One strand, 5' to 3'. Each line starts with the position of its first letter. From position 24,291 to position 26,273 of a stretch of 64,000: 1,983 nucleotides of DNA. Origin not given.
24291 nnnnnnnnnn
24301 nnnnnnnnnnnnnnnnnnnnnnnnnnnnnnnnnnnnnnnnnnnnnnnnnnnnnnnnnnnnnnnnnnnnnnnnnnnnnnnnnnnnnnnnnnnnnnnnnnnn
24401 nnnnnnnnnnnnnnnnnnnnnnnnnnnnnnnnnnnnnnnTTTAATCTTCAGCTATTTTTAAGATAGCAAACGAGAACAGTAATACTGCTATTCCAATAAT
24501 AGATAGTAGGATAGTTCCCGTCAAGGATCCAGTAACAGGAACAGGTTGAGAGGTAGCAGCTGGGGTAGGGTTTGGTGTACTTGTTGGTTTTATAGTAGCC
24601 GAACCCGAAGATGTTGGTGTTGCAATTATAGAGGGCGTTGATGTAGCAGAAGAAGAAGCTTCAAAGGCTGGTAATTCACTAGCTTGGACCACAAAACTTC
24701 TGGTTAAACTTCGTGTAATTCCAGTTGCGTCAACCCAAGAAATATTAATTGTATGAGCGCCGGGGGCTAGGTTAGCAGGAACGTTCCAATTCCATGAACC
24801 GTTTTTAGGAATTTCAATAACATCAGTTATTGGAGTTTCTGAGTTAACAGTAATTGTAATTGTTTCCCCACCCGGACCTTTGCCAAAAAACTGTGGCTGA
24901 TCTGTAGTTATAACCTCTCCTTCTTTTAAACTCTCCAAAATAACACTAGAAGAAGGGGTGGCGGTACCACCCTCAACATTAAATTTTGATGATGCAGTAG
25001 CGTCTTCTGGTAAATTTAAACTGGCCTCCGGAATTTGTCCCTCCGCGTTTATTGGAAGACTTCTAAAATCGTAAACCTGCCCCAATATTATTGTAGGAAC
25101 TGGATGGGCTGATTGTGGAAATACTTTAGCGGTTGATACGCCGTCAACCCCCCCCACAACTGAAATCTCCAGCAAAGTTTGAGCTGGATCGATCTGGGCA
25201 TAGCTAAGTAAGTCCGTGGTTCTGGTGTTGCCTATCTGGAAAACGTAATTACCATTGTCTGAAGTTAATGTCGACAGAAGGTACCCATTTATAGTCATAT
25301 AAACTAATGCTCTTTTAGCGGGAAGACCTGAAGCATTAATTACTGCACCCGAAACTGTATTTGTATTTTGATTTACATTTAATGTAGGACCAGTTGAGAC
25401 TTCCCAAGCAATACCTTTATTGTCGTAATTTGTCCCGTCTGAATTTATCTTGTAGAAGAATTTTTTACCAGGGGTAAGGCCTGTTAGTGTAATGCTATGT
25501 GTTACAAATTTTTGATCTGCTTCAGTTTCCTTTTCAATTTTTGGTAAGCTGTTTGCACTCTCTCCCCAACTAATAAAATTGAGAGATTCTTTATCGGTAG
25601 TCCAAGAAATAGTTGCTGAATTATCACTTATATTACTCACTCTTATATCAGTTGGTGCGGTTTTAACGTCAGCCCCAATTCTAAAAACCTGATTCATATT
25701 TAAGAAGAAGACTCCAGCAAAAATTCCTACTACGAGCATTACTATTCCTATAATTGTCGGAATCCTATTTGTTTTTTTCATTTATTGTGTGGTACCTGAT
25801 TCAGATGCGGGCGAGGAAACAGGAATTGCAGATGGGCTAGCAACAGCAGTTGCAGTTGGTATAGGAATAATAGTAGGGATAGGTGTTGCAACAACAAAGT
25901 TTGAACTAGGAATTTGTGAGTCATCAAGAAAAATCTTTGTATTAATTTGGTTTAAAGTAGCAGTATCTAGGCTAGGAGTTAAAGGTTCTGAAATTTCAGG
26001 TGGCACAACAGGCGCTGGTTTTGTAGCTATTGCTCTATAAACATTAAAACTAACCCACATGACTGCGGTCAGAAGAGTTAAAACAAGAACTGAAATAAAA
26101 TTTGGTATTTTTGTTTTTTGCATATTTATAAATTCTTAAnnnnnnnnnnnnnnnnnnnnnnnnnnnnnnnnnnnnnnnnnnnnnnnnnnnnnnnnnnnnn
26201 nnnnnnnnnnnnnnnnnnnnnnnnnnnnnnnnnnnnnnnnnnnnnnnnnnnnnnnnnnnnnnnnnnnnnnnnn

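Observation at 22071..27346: Seven-gene operon coupling PilN/PilO-like pilus assembly proteins to an Fn3 surface protein and two hyper-cysteine-rich secreted/anchored proteins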

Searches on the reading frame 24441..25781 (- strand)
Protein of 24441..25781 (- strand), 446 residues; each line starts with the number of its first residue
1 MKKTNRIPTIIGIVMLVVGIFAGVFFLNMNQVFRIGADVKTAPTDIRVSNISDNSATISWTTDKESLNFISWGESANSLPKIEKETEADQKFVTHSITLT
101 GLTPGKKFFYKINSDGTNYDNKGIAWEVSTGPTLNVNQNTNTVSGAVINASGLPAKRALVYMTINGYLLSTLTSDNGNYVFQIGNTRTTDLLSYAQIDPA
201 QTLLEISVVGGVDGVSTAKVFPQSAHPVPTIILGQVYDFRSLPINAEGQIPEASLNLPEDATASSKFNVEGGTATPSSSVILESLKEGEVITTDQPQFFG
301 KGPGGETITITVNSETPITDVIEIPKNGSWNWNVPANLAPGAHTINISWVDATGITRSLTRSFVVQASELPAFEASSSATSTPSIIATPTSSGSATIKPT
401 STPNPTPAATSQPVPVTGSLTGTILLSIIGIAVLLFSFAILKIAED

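Call 3: search_protein_families(library=pfam, proteins=[window:24441-25781:-], max_evalue=1)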
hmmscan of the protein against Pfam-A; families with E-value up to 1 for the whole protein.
window:24441-25781:- (446 aa): 8 families
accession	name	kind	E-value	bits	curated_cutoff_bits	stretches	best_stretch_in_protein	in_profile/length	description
PF16656.11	Pur_ac_phosph_N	-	4.4e-08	34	30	1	44-117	2-83/93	Purple acid Phosphatase, N-terminal domain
PF19077.6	Big_13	-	1.2e-06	29.4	27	1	289-363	22-98/102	Bacterial Ig-like domain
PF00041.27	fn3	-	2e-05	25.1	25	1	42-113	2-67/84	Fibronectin type III domain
PF13620.12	CarboxypepD_reg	-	0.0019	19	32.3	1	142-182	1-43/82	Carboxypeptidase regulatory-like domain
PF16655.11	PhoD_N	-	0.13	13.3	30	1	84-117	49-81/90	PhoD-like phosphatase, N-terminal domain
PF22647.2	EF_0837-like_N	-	0.39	11.3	27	0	221-238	31-48/48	Deacetylase EF_0837-like composite domain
PF11188.13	DUF2975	-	0.47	10.8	27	1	7-41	90-124/130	Protein of unknown function (DUF2975)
PF05283.16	MGC-24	-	0.75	10.6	28.5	0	363-442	52-131/140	Multi-glycosylated core protein 24 (MGC-24), sialomucin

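Call 24: search_protein_families(library=ncbifam, proteins=[window:24441-25781:-], max_evalue=1)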
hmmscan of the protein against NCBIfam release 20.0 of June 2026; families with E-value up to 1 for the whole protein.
window:24441-25781:- (446 aa): 2 families
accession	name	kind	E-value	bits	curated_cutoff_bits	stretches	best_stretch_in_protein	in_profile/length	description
NF040520.1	Ig_like_BLP2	equivalog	8e-06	24.3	750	1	294-376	538-618/730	Ig-like repeat protein Blp2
NF053819.1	EF0750_LPXTG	subfamily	0.1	13.1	47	1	384-443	37-101/105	EF2685/EF0750 family sortase-dependent surface protein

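Call 63: search_protein_representatives(protein=window:24441-25781:-)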
Query: 446 residues. Proteins with E-value up to 0.001 (for the whole library): 3511; up to 1e-10: 1813; up to 1e-30: 546. The best 150 are listed.
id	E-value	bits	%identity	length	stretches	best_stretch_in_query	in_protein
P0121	8.7e-115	400.4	47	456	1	3-445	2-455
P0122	7.2e-101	354.6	45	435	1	5-439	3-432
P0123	2.0e-100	353.2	43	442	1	6-439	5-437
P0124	4.5e-98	345.4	42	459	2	5-414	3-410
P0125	1.5e-97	343.7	41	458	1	4-442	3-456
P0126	1.5e-97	343.7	45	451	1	5-435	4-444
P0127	6.0e-96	338.4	44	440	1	1-442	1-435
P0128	1.0e-94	334.3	46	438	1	1-436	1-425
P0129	2.4e-93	329.8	41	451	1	5-442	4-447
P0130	3.8e-93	329.2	43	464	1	3-443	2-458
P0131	3.3e-92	326.1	32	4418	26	44-125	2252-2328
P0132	1.2e-91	324.2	40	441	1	6-436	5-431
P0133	3.7e-91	322.6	43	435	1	1-438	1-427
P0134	5.7e-90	318.7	52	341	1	97-445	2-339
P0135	3.4e-89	316.2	42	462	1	3-442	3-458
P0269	4.6e-50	187.3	30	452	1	4-443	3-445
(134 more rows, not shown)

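Call 64: find_encoding_contigs(protein=P0269, flank=8000, max_places=1)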
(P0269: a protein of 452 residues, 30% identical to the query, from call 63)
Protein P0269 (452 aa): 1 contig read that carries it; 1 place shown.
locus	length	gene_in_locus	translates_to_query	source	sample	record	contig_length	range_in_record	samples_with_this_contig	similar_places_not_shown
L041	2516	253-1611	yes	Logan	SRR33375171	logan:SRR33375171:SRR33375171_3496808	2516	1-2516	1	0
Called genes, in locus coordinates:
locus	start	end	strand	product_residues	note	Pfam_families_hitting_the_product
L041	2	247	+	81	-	?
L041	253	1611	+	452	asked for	PF00041:fn3, PF16656:Pur_ac_phosph_N, PF19077:Big_13 (weak)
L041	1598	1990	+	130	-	-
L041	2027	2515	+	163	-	?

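Call 70: find_related_loci(query=A6, collection=metagenome_contigs, flank=7000)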
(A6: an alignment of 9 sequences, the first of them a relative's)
Query A6 (456 aa) in metagenome_contigs; peptide patterns used: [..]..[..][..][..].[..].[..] (x = any residue, [..] = any of these).
169 stretches matched a pattern; 67 encode a relative of the query (tblastn E <= 1e-3); 67 distinct loci.
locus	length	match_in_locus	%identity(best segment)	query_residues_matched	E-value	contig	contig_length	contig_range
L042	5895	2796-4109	54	1-453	4e-155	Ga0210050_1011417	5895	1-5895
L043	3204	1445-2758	54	1-453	2e-161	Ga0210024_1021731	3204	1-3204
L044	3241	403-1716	54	1-453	3e-161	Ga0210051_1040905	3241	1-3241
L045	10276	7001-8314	54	1-453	6e-154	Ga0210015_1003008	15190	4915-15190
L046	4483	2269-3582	54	1-453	8e-157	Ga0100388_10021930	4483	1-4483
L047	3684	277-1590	54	1-453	5e-159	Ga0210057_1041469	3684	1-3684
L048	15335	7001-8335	55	1-455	3e-147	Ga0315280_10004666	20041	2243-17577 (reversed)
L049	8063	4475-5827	52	1-455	3e-146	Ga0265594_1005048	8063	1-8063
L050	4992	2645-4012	55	1-446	3e-146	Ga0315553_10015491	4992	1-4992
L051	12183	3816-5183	55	1-446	2e-144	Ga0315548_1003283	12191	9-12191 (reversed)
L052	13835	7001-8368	55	1-446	1e-143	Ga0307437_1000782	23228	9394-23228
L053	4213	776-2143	55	1-446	6e-147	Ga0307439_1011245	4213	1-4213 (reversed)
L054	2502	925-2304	54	1-453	5e-152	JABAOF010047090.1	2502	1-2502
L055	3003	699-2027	53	1-454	4e-149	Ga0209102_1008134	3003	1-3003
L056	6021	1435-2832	52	1-453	4e-143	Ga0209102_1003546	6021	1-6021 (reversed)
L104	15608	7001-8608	42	5-447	2e-40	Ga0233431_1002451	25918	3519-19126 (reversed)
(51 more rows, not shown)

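Call 83: predict_structure(alignment_id=A7)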
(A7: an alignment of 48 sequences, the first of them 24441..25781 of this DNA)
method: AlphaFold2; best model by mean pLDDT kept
length: 446 residues; sequences in the alignment: 48
mean_pLDDT: 84.4   pTM: 0.54
mean pLDDT of the five models: 84.4, 83.2, 83.2, 82.7, 82.2
residues with pLDDT >= 90: 307; 70-90: 39; 50-70: 47; < 50: 53
segments of 3 or more residues with pLDDT < 50: 1-3, 268-274, 371-388, 390-399, 403-414
pLDDT, mean of each block of 10 residues (from residue 1): 59 91 81 56 96 98 96 98 94 97 98 96 96 94 96 97 97 97 96 96 98 96 95 98 75 57 50 62 95 96 96 96 97 96 96 91 83 41 41 42 43 56 91 94 84
secondary structure, 60 per line:
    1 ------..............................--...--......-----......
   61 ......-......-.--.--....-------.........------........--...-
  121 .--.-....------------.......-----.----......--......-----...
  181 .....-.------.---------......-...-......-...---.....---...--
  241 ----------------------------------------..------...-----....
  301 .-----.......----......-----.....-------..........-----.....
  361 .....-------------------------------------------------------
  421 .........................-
elements in order: H7-36 E44-49 E55-66 E68-73 E81-84 E92-100 E107-114 E117-119 E126-129 E142-148 E159-164 E167-172 E178-182 E204-209 E215-220 E228-232 E236-238 E289-291 E297-301 E307-313 E318-323 E329-333 E341-350 E356-365 H421-445

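Call 85: fold_search(model_id=the predicted structure, library=pdb)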
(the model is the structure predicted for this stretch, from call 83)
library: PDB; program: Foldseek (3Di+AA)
matches with E <= 10: 1859; with E <= 0.001: 292
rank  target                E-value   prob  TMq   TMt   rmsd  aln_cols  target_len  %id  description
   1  5e53_B                3.9e-09  1.00  0.17  0.24  21.6       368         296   11  Crystal structure of chicken CNTN1 FN1-FN3 domains (released 2016-08-31)
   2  5e53_D                7.0e-09  1.00  0.17  0.24  21.4       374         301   12  Crystal structure of chicken CNTN1 FN1-FN3 domains (released 2016-08-31)
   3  7mrq                  9.7e-09  1.00  0.15  0.21  23.2       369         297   10  Chicken CNTN4 FN1-FN3 domains with T751A, V752A, Y781A, E786A mutations (released 2022-01-05)
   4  5e53_A                1.4e-08  1.00  0.15  0.23  21.6       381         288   10  Crystal structure of chicken CNTN1 FN1-FN3 domains (released 2016-08-31)
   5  5e4s                  1.8e-08  1.00  0.16  0.23  20.8       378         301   11  Crystal structure of mouse CNTN4 FN1-FN3 domains (released 2016-08-31)
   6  5e53_C                2.0e-08  1.00  0.17  0.25  20.8       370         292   11  Crystal structure of chicken CNTN1 FN1-FN3 domains (released 2016-08-31)
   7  7mrs_A                2.3e-08  1.00  0.16  0.23  22.1       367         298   11  Zebrafish CNTN4 APPb complex (released 2022-01-05)
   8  5irb_B                2.5e-08  1.00  0.15  0.20  28.5       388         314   14  Structural insight into host cell surface retention of a 1.5-MDa bacterial ice-binding adhesin (released 2017-07-19)
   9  5irb_A                3.1e-08  1.00  0.15  0.20  28.1       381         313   14  Structural insight into host cell surface retention of a 1.5-MDa bacterial ice-binding adhesin (released 2017-07-19)
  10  5e55_A                4.8e-08  1.00  0.15  0.21  21.9       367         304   10  Crystal structure of mouse CNTN6 FN1-FN3 domains (released 2016-08-31)
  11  2yn3_C                5.4e-08  1.00  0.17  0.26  21.8       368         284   14  Structural insight into the giant calcium-binding adhesin SiiE: implications for the adhesion of Salmonella enterica t (released 2013-04-03)
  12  2yn3_A                6.0e-08  1.00  0.16  0.25  22.2       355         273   13  Structural insight into the giant calcium-binding adhesin SiiE: implications for the adhesion of Salmonella enterica t (released 2013-04-03)
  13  6xay_A                7.8e-08  1.00  0.16  0.24  19.4       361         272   13  Structure of a fragment of human fibronectin containing the 10th, 11th and 12th type III domains (released 2021-06-09)
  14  5e7l                  7.8e-08  1.00  0.17  0.24  20.9       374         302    8  Crystal structure of mouse CNTN2 FN1-FN3 domains (released 2016-08-31)
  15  5e4q                  8.2e-08  1.00  0.14  0.22  20.8       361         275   10  Crystal structure of mouse CNTN3 FN1-FN3 domains (released 2016-08-31)
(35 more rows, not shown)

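Call 87: find_homologous_proteins(query=L104:5203-5799:+, max_evalue=0.001)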
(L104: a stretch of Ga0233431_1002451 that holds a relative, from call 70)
Query L104:5203-5799:+ (199 aa): 456 proteins with E <= 0.001 among 557 candidates; the best 120 are listed.
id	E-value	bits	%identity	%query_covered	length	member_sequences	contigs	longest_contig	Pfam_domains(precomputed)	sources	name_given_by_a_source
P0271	3.3e-117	407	100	96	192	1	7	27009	PF05137.19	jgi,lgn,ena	jgi:Tfp pilus assembly protein PilN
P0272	2.5e-99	349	84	95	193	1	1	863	PF05137.19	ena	-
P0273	2.4e-98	345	84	95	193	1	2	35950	PF05137.19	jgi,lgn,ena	-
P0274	3.7e-96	338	82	96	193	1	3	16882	PF05137.19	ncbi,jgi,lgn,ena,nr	ncbi:MAG: PilN domain-containing protein [Patescibacteria group bacterium]|nr:PilN domain-containing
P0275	1.0e-80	288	74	92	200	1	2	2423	PF05137.19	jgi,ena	-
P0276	4.9e-77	276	70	90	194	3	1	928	PF05137.19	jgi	-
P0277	1.4e-76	274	66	96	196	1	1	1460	PF05137.19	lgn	-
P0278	1.3e-75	271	66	97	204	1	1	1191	PF05137.19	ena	-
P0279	2.0e-74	267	66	95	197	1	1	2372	PF05137.19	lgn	-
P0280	2.4e-65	238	60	94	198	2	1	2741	PF05137.19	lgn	-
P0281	3.3e-65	237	62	92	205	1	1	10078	PF05137.19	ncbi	-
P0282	4.9e-63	230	59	94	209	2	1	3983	PF05137.19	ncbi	-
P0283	7.4e-63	230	61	91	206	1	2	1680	PF05137.19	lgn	-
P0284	3.3e-62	228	61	91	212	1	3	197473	PF05137.19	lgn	-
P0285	5.7e-62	227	58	92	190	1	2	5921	PF05137.19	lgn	-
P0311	5.5e-59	217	58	89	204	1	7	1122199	PF05137.19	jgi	jgi:Tfp pilus assembly protein PilN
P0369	7.1e-57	210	56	89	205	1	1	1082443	PF05137.19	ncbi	-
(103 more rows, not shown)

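Call 88: find_encoding_contigs(protein=P0369, flank=10000, max_places=1)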
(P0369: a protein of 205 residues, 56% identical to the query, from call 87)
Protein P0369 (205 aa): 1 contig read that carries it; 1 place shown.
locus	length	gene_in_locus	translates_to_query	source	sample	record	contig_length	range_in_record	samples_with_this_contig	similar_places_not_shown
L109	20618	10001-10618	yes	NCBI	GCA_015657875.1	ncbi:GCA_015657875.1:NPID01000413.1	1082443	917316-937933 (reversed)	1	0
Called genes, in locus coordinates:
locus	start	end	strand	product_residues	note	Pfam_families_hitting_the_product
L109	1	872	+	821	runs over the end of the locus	PF00912:Transgly, PF00905:Transpeptidase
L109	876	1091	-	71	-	-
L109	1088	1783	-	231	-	PF02224:Cytidylate_kin, PF13189:Cytidylate_kin2 (faint), PF13238:AAA_18 (faint)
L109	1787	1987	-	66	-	PF18917:LiaI-LiaF-like_TM1, PF22570:LiaF-TM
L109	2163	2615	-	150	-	PF01668:SmpB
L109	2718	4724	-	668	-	-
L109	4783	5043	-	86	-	PF18901:DUF5657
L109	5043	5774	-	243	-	-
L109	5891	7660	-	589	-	PF00009:GTP_EFTU, PF01926:MMR_HSR1 (faint), PF03144:GTP_EFTU_D2, PF00679:EFG_C, PF06421:LepA_C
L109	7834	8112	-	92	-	PF01649:Ribosomal_S20p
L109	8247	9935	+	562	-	PF01554:MatE (faint), PF03023:MurJ, PF13440:Polysacc_synt_3 (weak)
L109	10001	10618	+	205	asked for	PF05137:PilN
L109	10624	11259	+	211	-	PF04350:PilO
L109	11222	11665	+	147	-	-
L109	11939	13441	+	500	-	PF16656:Pur_ac_phosph_N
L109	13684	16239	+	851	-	-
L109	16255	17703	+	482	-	-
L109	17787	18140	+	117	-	-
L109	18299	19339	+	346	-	PF25940:LcnD_C (weak), PF25990:Beta-barrel_YknX (weak), PF25989:YknX_C (weak)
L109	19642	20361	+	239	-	PF02463:SMC_N (faint), PF00005:ABC_tran, PF13304:AAA_21 (faint)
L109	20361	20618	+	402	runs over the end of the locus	PF12704:MacB_PCD, PF02687:FtsX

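Call 89: find_encoding_contigs(protein=P0311, flank=10000, max_places=1)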
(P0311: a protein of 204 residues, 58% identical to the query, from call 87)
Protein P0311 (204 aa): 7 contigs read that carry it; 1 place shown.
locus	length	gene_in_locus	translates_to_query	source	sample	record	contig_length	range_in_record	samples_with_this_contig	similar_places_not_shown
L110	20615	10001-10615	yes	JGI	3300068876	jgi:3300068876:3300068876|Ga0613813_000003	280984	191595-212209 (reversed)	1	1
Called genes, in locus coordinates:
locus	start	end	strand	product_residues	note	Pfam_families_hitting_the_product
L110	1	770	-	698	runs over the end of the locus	-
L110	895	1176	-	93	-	PF18901:DUF5657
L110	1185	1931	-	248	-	-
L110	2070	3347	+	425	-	-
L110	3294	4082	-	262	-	PF13641:Glyco_tranf_2_3 (weak), PF00535:Glycos_transf_2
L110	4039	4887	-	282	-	-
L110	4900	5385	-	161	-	-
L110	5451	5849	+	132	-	PF06271:RDD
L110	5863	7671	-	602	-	PF00009:GTP_EFTU, PF22042:EF-G_D2 (weak), PF03144:GTP_EFTU_D2 (faint), PF00679:EFG_C, PF06421:LepA_C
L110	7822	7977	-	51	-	PF01649:Ribosomal_S20p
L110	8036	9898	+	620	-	PF03023:MurJ, PF13440:Polysacc_synt_3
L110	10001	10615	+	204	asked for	PF05137:PilN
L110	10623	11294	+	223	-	PF04350:PilO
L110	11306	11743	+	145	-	-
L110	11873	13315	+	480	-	-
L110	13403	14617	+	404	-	-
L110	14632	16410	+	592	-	-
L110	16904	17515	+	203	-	-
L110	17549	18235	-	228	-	-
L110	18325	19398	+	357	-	PF25917:BSH_RND (faint)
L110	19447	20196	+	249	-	PF02463:SMC_N (faint), PF00005:ABC_tran, PF13304:AAA_21 (faint)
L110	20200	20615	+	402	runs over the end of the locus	PF12704:MacB_PCD, PF02687:FtsX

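Call 101: search_protein_families(library=ncbifam, proteins=[L109:16255-17700:+, L110:14632-16407:+, L109:11939-13438:+, L110:11873-13312:+], max_evalue=1)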
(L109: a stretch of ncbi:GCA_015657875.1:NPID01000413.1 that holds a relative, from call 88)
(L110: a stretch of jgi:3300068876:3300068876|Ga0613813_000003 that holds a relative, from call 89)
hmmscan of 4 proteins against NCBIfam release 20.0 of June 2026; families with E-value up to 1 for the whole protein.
L109:16255-17700:+ (482 aa): 1 family
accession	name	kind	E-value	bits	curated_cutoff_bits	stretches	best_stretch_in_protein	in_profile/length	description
NF033902.0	iso_D2_wall_anc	subfamily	0.96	8.1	95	1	421-480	474-536/540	SpaH/EbpB family LPXTG-anchored major pilin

L110:14632-16407:+ (592 aa): 1 family
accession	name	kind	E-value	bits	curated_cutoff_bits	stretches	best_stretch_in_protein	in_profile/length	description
NF038033.1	FEA1_rel_lipo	equivalog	0.0038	16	250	1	352-422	31-102/406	FEA1-related lipoprotein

L109:11939-13438:+ (500 aa): 2 families
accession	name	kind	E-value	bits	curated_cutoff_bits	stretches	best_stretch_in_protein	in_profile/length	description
NF053819.1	EF0750_LPXTG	subfamily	0.023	15.2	47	1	418-489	34-101/105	EF2685/EF0750 family sortase-dependent surface protein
TIGR01167.1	LPXTG_anchor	domain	0.39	11.5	15.9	1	460-488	1-28/34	LPXTG cell wall anchor domain-containing protein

L110:11873-13312:+ (480 aa): 1 family
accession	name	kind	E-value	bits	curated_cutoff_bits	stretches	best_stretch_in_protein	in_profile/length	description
TIGR04570.1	mollicut_2TM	hypoth_equivalog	0.25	11.8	50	1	7-41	10-43/87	TIGR04570 family membrane protein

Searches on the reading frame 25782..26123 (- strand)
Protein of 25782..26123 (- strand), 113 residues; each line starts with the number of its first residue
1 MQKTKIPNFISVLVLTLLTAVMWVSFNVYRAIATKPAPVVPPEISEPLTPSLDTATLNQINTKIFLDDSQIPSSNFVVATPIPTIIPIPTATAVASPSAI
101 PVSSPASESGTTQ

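Call 3: search_protein_families(library=pfam, proteins=[window:25782-26123:-], max_evalue=1)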
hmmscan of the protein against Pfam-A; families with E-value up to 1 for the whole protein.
window:25782-26123:- (113 aa): 1 family
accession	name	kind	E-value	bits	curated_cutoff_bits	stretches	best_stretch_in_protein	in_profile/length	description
PF06298.16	PsbY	-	0.2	12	24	1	12-31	7-26/35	Photosystem II protein Y (PsbY)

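Call 24: search_protein_families(library=ncbifam, proteins=[window:25782-26123:-], max_evalue=1)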
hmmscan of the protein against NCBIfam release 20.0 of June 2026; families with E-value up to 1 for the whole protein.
window:25782-26123:- (113 aa): 1 family
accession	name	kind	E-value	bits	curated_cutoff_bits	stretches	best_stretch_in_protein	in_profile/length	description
TIGR02761.1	TraE_TIGR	equivalog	0.02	14.8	109.05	1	2-49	12-59/181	type IV conjugative transfer system protein TraE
